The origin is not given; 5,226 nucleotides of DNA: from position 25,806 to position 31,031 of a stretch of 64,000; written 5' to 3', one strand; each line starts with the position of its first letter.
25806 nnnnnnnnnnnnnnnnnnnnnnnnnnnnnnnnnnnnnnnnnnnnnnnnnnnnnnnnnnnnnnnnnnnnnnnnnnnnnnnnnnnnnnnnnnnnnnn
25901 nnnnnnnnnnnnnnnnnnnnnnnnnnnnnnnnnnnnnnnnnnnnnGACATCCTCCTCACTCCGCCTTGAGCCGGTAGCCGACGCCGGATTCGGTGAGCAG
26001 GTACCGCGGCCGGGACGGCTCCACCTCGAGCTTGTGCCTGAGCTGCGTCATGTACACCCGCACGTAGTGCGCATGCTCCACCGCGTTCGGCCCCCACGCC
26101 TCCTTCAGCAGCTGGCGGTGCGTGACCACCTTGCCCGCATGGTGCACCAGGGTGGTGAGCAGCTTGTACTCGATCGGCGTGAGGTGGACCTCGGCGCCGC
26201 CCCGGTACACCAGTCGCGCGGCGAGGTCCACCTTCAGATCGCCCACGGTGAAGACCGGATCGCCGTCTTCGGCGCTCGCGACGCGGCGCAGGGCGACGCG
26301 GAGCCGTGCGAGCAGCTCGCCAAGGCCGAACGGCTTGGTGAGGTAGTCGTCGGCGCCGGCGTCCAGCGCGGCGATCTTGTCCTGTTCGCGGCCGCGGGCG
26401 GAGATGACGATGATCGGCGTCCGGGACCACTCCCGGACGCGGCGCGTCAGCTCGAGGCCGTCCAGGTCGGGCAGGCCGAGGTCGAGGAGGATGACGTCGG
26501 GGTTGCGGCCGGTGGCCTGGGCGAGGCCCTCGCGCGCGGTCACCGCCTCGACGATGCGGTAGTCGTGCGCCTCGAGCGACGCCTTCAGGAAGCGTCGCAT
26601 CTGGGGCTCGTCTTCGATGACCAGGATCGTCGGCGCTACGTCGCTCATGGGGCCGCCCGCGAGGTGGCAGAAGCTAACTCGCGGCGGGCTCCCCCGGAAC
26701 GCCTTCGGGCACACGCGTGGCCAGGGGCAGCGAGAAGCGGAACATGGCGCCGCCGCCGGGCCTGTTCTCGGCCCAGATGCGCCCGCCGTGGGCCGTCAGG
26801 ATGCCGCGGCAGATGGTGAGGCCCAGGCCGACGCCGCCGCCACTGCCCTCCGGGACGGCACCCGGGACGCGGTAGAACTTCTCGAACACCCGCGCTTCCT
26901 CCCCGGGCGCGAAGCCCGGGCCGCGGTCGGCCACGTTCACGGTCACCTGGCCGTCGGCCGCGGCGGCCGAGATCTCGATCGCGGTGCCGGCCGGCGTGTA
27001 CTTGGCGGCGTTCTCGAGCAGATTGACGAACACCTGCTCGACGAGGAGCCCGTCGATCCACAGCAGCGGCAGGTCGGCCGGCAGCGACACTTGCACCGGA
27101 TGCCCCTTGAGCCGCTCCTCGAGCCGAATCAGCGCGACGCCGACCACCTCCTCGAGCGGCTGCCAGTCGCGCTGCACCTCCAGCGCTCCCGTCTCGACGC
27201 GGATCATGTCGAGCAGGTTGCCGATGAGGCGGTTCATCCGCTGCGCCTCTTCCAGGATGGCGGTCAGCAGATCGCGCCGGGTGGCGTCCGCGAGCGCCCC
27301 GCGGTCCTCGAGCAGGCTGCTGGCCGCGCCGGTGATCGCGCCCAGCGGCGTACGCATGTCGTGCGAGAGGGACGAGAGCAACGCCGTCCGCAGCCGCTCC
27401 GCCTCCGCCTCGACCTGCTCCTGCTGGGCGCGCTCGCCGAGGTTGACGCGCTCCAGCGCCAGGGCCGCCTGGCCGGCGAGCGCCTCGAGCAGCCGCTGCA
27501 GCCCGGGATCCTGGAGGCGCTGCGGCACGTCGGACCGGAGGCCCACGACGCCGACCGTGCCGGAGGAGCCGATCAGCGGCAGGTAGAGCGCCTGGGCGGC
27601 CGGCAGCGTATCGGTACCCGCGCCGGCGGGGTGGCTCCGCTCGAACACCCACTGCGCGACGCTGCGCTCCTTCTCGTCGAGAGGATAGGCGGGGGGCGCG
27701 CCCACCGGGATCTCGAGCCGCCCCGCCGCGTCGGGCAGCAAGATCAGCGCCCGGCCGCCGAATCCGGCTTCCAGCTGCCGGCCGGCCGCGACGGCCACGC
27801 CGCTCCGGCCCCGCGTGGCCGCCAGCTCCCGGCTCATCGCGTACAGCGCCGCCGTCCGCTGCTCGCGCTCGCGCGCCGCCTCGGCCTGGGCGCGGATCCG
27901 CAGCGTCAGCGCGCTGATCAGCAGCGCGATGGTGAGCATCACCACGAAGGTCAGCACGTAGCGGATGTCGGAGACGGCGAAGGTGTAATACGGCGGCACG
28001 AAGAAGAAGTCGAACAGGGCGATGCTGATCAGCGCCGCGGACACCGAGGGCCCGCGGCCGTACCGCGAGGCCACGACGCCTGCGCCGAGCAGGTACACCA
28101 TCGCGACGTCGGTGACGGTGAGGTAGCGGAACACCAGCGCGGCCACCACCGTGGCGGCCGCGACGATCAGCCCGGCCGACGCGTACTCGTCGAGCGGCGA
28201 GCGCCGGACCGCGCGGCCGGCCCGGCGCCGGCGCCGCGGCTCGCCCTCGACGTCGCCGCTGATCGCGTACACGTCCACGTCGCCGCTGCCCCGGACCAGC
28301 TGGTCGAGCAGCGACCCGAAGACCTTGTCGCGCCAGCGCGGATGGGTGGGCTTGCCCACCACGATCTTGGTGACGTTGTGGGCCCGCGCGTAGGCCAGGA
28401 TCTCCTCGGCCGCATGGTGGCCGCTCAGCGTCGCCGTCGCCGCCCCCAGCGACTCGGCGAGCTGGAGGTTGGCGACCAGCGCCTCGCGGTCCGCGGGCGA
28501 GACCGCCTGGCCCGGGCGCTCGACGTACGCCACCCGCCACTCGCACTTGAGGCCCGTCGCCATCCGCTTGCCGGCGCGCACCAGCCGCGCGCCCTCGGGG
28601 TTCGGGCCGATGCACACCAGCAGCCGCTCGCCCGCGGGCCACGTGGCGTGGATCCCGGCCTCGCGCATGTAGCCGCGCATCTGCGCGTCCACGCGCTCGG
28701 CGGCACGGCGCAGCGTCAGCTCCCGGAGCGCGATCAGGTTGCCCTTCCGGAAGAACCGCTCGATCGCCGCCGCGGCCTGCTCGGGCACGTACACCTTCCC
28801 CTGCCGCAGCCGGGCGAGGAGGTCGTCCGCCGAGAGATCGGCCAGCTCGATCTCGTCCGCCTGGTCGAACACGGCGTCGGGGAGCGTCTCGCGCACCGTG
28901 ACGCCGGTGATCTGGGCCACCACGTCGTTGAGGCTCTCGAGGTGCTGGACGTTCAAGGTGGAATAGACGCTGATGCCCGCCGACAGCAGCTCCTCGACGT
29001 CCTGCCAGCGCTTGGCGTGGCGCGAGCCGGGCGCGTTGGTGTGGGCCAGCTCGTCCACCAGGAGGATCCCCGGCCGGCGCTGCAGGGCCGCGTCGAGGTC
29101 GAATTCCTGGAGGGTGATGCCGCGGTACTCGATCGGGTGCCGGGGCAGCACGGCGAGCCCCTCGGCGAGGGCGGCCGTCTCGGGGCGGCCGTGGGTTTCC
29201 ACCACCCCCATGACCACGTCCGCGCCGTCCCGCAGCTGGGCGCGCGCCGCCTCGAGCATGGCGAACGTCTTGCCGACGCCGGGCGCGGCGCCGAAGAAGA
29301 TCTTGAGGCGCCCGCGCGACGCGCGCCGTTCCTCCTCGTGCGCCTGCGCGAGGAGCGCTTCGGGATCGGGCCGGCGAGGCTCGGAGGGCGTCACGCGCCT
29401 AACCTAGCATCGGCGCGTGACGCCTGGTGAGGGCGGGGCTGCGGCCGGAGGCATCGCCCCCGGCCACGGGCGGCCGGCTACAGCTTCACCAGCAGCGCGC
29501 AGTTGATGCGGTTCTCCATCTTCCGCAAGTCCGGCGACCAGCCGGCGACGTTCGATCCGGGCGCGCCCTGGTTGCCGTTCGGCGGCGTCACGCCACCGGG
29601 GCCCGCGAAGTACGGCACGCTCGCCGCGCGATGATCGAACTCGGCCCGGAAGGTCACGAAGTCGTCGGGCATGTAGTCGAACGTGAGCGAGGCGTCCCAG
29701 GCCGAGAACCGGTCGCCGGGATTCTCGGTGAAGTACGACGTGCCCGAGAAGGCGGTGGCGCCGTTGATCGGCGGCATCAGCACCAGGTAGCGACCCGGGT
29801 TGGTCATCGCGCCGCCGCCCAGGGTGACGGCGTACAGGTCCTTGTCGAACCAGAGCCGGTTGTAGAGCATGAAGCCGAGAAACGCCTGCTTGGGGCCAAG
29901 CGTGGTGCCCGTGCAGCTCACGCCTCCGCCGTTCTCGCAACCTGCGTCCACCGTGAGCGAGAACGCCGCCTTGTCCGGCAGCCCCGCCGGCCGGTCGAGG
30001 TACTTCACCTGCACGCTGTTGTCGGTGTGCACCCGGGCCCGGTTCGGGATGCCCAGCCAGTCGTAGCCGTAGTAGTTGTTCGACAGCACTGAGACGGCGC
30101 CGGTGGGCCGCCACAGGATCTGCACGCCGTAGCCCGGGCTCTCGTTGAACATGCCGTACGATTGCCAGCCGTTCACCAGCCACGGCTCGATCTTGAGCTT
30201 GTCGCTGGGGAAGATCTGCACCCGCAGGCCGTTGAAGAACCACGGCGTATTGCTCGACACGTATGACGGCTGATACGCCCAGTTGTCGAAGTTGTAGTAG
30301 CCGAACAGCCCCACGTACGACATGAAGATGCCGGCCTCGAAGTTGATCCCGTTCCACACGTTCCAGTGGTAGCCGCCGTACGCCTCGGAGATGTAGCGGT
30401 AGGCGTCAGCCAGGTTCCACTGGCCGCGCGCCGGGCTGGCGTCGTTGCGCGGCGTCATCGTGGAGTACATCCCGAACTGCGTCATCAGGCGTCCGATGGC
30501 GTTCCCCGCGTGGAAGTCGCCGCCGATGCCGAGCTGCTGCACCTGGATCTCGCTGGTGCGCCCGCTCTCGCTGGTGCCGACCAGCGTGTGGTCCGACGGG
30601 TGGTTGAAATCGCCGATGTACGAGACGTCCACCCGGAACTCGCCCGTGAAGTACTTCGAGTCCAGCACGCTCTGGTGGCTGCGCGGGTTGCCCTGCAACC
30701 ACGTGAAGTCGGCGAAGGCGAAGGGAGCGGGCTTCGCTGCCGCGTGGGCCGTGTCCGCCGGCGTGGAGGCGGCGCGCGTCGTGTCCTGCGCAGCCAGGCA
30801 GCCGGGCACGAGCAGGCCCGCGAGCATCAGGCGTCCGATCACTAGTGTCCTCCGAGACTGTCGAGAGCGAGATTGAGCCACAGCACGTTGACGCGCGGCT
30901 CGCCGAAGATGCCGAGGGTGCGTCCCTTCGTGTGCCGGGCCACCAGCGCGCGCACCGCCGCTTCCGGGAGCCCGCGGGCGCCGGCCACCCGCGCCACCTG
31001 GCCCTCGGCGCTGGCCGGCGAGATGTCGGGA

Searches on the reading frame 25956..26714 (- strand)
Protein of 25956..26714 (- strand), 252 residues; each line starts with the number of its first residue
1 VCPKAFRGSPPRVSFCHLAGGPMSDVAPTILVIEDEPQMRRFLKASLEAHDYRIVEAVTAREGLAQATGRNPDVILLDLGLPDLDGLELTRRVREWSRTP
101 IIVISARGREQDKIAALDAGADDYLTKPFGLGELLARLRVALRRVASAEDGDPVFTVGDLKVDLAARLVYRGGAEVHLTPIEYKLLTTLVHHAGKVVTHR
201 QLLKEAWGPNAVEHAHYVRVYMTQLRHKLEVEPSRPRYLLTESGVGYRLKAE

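Call 88: search_protein_families(library=pfam, proteins=[window:25956-26714:-], max_evalue=0.001)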
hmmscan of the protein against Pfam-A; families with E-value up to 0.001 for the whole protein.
window:25956-26714:- (252 aa): 2 families
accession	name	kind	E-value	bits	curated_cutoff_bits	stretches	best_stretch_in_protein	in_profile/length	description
PF00072.30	Response_reg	-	7e-30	103.9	30.2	1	30-138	1-110/111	Response regulator receiver domain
PF00486.34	Trans_reg_C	-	3e-22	78.9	26.2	1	173-249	1-77/77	Transcriptional regulatory protein, C terminal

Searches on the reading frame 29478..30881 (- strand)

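Call 55: search_protein_families(library=pfam, proteins=[window:29478-30881:-], max_evalue=0.001)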
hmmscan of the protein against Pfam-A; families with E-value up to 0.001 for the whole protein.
window:29478-30881:- (467 aa): 1 family
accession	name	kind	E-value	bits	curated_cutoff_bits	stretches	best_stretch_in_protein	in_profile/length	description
PF07642.17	BBP2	-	2.3e-38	132.8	26.2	1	84-427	8-321/339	Putative beta-barrel porin-2, OmpL-like. bbp2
